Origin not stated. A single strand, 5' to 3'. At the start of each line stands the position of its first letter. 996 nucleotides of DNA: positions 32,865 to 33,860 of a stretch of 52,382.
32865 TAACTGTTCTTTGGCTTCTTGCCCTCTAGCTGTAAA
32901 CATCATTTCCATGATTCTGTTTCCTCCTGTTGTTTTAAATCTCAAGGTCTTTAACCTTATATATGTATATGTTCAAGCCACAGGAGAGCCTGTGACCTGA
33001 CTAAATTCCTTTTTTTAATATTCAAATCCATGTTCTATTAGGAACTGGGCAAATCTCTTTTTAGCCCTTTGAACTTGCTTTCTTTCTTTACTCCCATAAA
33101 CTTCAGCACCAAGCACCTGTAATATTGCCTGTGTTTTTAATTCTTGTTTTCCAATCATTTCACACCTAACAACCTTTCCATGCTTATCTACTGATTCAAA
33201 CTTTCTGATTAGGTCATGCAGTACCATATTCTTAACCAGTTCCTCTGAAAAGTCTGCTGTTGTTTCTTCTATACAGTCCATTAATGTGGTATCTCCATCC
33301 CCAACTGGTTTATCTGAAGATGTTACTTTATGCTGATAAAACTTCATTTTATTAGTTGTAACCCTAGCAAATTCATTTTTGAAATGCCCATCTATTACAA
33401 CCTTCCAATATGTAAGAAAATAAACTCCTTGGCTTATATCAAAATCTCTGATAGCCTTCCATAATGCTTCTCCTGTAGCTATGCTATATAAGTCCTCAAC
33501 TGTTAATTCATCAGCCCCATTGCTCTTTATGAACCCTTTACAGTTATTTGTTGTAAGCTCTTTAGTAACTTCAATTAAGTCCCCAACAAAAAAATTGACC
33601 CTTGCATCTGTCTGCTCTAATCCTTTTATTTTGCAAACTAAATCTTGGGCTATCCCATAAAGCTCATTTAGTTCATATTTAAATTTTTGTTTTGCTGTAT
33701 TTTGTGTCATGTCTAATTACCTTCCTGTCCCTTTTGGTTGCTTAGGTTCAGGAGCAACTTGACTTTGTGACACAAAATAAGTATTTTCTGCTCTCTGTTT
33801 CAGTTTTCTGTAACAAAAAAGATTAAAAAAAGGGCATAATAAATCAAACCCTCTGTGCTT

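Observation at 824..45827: At least 19 copies of the 18-bp palindrome TTGAAW-N6-WTTCAA, mostly between a terminator and the next gene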

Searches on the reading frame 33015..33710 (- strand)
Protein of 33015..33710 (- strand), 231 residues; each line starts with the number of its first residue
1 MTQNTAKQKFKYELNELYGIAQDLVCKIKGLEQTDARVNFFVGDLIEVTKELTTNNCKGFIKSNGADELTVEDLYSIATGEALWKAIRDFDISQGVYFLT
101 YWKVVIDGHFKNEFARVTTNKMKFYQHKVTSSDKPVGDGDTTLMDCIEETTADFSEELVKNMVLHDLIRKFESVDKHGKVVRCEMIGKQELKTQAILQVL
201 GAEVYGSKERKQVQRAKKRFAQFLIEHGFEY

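Call 8: search_protein_families(library=pfam, proteins=[window:33015-33710:-], max_evalue=0.01)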
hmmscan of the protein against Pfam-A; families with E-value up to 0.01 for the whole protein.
window:33015-33710:- (231 aa): 1 family
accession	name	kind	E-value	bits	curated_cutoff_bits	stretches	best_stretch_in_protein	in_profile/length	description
PF04542.20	Sigma70_r2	-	0.0026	18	24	1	65-116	17-67/71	Sigma-70 region 2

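Call 101: search_protein_families(library=ncbifam, proteins=[window:33015-33710:-], max_evalue=0.001)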
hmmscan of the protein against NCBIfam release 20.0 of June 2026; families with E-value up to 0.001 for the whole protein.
window:33015-33710:- (231 aa): 6 families
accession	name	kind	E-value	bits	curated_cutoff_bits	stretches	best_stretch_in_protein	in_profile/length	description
NF041508.1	BacL2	equivalog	5.3e-07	29.7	200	1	70-224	50-202/202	BacL2 family protein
TIGR02846.1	spore_sigmaK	equivalog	3.4e-06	26.8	298.65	1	68-201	72-205/227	RNA polymerase sporulation sigma factor SigK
NF006147.0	PRK08295.1-4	equivalog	9.3e-06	25.4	212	1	72-176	50-155/201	RNA polymerase factor sigma-70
NF004471.0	PRK05803.1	subfamily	1.2e-05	24.7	252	1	69-194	75-199/235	RNA polymerase sporulation sigma factor SigK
TIGR02980.1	SigBFG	subfamily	5.1e-05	23.1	234.35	0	45-111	8-69/227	SigB/SigF/SigG family RNA polymerase sigma factor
TIGR02885.1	spore_sigF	equivalog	0.00035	20.5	321.45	0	44-111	15-77/231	RNA polymerase sporulation sigma factor SigF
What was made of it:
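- The phage encodes a divergent sigma-like protein, 33015-33710 (calls 8, 101).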
